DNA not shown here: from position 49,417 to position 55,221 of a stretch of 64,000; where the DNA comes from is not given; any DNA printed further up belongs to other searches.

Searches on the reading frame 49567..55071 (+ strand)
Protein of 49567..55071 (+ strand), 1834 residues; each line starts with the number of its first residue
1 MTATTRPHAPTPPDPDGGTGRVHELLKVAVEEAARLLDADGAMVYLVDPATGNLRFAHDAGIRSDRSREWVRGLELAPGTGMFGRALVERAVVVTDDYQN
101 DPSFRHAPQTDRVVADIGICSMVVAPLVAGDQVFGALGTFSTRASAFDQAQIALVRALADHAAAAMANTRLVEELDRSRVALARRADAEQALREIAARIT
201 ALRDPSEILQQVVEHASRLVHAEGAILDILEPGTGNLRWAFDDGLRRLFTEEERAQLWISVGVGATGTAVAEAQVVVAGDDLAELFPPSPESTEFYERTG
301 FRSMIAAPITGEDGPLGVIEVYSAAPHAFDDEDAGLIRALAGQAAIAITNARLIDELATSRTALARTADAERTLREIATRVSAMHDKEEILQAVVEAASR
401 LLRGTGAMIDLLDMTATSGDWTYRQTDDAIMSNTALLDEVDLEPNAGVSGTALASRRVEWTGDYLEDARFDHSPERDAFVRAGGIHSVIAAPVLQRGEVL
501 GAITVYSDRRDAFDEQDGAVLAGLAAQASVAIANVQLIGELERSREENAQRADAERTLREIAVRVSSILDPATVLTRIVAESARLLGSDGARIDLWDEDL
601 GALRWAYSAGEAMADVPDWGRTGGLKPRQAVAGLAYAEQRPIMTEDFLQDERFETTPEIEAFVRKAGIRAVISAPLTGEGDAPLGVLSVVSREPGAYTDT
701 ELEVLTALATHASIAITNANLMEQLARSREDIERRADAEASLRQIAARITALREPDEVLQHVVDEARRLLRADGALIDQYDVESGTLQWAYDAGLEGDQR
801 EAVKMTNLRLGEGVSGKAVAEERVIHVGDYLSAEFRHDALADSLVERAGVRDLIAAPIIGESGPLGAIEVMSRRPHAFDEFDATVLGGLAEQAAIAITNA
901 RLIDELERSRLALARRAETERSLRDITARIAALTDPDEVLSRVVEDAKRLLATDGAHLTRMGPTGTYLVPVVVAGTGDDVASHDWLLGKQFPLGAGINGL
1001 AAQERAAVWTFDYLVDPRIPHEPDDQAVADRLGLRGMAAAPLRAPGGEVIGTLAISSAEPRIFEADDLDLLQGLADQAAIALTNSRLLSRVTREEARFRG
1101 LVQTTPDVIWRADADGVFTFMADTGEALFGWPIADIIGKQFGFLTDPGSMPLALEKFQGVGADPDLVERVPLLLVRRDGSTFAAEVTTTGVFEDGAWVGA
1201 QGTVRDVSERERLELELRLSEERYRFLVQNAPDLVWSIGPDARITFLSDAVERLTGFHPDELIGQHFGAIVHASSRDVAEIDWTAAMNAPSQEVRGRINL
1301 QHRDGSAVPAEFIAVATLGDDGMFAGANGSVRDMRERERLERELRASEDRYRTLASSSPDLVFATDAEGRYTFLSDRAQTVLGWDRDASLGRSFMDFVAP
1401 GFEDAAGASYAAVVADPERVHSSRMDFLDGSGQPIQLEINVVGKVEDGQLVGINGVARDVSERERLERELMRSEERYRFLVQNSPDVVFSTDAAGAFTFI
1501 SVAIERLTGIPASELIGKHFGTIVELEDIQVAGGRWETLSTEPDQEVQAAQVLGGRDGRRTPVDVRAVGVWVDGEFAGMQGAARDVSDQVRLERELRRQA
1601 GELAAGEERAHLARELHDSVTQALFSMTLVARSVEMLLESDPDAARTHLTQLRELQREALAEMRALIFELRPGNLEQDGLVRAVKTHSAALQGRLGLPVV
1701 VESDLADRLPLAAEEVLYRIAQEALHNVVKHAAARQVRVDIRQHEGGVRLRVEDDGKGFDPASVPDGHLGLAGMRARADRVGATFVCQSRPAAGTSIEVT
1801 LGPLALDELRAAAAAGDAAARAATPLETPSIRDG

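Call 18: search_protein_families(library=pfam, proteins=[window:49567-55071:+], max_evalue=0.00001)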
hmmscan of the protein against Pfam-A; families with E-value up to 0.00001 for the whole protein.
window:49567-55071:+ (1834 aa): 11 families
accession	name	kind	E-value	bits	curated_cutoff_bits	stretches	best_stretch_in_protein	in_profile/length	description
PF13185.12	GAF_2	-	4.8e-109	360.8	28.6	6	22-166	4-135/136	GAF domain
PF01590.32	GAF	-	4.8e-102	338.2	22.4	6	22-165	2-132/133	GAF domain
PF13492.12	GAF_3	-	3.1e-56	189.7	27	5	24-168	4-129/129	GAF domain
PF00989.32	PAS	-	1.1e-45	154.7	22.6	4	1222-1333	1-112/113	PAS fold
PF13426.13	PAS_9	-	6.2e-30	104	27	1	1234-1335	3-102/103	PAS domain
PF08448.16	PAS_4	-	1.4e-25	90.1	23.1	1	1356-1465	2-110/110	PAS fold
PF13188.13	PAS_8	-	3.9e-21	74.6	21.8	0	1350-1403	2-55/65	PAS domain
PF07730.19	HisKA_3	-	1.6e-17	64.2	24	1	1608-1674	1-67/68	Histidine kinase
PF02518.31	HATPase_c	-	8.8e-13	49.1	26.4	1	1714-1801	3-107/111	Histidine kinase-, DNA gyrase B-, and HSP90-like ATPase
PF08447.18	PAS_3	-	2.8e-11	43.9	25.6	0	1245-1322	2-80/89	PAS fold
PF13581.12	HATPase_c_2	-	5.9e-06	26.8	27.4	1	1720-1768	35-88/127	Histidine kinase-like ATPase domain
